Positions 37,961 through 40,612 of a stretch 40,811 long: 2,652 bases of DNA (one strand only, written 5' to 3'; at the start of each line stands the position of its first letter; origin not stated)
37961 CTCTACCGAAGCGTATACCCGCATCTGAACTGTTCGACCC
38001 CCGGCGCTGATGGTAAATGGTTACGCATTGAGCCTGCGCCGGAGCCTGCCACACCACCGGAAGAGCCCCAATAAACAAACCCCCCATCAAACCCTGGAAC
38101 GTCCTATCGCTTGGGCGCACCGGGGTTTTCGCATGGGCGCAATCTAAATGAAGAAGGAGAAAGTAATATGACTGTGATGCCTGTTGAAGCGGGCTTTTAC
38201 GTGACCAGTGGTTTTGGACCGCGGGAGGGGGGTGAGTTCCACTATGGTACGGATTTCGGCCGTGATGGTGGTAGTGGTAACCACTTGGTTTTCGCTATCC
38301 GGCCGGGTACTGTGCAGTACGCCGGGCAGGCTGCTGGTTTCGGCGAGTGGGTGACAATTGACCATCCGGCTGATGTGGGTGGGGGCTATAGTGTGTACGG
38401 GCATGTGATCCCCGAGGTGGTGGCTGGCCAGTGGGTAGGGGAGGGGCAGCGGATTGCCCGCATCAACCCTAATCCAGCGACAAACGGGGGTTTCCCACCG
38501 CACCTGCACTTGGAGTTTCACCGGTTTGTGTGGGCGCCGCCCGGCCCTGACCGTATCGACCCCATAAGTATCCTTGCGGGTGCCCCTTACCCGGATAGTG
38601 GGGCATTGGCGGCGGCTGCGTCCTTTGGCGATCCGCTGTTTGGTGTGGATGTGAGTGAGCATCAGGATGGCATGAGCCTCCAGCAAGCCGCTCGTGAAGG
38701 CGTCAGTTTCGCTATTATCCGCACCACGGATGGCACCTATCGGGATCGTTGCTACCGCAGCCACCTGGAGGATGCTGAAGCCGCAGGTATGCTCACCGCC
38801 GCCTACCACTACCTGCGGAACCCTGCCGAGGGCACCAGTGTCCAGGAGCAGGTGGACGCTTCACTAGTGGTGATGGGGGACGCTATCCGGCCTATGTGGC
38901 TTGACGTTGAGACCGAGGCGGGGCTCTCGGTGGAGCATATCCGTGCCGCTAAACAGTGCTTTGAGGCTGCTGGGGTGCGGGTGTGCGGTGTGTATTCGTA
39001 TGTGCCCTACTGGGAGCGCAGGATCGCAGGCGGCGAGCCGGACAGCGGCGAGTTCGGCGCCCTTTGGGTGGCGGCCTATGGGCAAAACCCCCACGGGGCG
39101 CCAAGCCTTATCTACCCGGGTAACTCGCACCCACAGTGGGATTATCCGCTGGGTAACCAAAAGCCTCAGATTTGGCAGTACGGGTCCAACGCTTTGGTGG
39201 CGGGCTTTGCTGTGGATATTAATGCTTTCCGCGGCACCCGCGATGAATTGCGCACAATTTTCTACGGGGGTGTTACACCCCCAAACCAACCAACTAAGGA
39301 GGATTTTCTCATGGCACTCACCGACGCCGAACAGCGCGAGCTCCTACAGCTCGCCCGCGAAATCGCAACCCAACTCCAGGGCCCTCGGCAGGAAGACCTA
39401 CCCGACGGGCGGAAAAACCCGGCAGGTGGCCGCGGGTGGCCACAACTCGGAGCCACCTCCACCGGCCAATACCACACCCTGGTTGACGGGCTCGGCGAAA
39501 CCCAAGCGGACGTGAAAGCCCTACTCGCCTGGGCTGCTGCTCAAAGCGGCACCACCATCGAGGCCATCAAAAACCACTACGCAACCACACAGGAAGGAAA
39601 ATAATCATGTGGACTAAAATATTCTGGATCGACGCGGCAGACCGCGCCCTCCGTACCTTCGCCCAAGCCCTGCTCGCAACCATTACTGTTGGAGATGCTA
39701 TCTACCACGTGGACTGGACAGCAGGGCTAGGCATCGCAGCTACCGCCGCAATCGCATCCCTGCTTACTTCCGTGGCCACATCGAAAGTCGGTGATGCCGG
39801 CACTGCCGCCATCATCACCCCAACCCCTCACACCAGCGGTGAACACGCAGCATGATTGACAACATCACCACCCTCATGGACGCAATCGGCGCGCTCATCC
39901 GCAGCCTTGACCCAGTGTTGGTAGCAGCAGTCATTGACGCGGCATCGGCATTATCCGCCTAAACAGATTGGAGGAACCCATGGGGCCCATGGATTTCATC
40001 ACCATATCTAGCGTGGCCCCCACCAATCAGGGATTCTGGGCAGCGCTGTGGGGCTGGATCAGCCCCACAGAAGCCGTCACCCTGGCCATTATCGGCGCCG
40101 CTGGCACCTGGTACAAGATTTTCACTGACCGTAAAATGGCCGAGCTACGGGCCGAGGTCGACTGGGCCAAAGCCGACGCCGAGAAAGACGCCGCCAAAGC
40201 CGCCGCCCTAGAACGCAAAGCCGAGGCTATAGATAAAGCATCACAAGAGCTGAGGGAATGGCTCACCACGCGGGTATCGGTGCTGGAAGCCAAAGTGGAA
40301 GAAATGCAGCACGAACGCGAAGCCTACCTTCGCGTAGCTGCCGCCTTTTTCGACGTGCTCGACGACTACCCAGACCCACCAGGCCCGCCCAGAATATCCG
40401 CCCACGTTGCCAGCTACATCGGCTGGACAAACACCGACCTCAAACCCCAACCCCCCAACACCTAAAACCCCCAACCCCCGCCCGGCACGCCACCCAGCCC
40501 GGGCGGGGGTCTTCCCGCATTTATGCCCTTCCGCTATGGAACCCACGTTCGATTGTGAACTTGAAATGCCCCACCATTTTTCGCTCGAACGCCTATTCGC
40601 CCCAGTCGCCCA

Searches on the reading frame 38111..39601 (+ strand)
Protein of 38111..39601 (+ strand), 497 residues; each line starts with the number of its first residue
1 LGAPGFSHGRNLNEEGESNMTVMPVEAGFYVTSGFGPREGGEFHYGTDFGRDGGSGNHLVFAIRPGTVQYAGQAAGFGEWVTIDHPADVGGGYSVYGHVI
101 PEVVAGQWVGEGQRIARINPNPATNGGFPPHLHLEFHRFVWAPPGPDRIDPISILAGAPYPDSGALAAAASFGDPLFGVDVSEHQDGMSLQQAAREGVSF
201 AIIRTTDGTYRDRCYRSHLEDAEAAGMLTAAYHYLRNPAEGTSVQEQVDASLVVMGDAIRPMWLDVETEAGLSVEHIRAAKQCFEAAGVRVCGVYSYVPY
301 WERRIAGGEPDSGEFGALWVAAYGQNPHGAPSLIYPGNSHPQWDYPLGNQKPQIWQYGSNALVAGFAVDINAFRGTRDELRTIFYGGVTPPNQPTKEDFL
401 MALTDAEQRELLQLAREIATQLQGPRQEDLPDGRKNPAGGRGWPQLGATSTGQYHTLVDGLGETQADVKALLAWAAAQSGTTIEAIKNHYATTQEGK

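Call 78: search_protein_families(library=pfam, proteins=[window:38111-39601:+], max_evalue=0.01)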
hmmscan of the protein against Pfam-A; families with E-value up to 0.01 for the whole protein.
window:38111-39601:+ (497 aa): 2 families
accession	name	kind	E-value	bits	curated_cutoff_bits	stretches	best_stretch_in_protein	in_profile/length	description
PF01183.26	Glyco_hydro_25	-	1.9e-21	77.6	27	1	179-365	1-179/180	Glycosyl hydrolases family 25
PF01551.29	Peptidase_M23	-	4.1e-13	49.8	28.7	1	43-138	2-89/96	Peptidase family M23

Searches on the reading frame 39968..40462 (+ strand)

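Call 78: search_protein_families(library=pfam, proteins=[window:39968-40462:+], max_evalue=0.01)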
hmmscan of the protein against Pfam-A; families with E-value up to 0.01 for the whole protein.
window:39968-40462:+ (165 aa): 1 family
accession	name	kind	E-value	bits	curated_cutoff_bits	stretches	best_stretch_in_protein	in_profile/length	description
PF25764.1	KIF21A_4th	-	0.0025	17.9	33.1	1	54-122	60-125/183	KIF21A-like domain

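Call 79: search_protein_families(library=phrogs, proteins=[window:39968-40462:+], max_evalue=0.001)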
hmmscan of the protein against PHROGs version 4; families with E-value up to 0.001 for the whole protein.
window:39968-40462:+ (165 aa): 0 families
